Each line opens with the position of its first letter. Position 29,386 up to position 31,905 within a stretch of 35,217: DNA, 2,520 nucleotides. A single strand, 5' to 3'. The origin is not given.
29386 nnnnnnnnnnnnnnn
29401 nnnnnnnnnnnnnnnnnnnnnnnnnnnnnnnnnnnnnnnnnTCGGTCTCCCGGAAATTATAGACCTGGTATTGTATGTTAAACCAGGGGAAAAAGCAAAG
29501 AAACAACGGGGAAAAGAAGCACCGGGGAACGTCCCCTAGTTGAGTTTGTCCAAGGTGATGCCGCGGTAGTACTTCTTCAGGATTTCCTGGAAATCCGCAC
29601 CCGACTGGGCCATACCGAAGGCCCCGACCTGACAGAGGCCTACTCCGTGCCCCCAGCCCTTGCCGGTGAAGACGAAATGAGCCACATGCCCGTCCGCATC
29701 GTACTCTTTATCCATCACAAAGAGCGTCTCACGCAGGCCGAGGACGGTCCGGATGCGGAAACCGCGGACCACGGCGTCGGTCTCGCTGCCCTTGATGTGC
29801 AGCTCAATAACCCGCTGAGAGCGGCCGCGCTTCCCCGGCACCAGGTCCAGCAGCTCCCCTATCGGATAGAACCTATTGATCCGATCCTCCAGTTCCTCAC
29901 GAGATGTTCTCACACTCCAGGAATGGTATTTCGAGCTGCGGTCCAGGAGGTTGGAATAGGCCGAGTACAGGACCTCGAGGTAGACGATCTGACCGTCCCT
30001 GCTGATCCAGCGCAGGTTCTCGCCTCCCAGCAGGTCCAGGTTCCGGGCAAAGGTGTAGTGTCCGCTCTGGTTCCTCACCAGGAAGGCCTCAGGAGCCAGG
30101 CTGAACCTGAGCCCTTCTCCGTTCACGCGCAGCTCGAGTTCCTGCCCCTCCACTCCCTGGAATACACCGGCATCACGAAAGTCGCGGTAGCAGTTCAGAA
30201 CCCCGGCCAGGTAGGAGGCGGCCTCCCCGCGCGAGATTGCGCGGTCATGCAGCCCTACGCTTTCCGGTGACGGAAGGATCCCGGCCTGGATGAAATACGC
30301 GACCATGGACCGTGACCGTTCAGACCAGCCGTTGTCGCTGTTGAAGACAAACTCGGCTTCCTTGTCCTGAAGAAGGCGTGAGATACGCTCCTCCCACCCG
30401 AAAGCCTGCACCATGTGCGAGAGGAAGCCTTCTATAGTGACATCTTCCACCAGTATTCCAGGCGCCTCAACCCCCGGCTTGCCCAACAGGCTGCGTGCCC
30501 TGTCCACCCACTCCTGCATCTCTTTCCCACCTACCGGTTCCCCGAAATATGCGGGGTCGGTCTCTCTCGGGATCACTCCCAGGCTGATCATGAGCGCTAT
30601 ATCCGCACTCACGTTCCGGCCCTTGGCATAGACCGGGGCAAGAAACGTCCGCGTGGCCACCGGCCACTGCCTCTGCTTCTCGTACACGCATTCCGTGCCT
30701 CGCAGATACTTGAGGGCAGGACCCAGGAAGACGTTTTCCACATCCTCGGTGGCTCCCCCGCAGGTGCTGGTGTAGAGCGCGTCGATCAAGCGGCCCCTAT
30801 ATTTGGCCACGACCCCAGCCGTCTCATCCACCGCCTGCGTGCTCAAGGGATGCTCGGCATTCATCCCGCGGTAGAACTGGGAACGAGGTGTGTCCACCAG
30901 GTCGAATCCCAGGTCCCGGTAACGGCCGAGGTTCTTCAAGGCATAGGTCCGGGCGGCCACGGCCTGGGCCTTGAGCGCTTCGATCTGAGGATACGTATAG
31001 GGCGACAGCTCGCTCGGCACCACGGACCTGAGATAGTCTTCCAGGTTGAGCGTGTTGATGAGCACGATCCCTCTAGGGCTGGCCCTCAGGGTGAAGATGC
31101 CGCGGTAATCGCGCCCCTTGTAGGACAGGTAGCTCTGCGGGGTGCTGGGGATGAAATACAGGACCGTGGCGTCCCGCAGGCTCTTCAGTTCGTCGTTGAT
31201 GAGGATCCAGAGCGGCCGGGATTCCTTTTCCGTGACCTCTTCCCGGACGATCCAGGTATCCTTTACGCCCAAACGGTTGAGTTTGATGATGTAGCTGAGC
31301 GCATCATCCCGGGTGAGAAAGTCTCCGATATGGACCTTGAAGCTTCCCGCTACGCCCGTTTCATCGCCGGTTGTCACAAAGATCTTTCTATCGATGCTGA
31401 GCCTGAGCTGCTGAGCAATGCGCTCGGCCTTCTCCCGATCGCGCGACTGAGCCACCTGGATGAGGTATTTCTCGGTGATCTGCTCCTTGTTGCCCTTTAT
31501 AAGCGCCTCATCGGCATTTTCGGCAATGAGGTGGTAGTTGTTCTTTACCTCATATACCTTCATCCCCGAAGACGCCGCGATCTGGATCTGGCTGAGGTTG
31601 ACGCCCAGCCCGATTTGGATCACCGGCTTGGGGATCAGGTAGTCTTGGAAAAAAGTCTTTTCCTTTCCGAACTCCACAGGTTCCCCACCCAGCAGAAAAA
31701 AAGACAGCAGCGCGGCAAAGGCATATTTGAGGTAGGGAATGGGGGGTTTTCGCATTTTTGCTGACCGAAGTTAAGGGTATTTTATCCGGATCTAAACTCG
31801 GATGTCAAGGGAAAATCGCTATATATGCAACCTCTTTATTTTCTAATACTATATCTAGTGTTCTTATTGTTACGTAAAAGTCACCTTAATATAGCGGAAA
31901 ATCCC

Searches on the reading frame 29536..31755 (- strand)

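Call 11: search_protein_families(library=pfam, proteins=[window:29536-31755:-])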
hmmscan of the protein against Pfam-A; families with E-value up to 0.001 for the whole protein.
window:29536-31755:- (739 aa): 2 families
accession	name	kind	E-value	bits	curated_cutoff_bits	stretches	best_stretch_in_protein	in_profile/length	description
PF08486.15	SpoIID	-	5.7e-23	81.8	23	1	229-319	4-97/97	Stage II sporulation protein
PF05036.18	SPOR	-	4.4e-07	30.6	21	1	95-170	3-75/76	SPOR domain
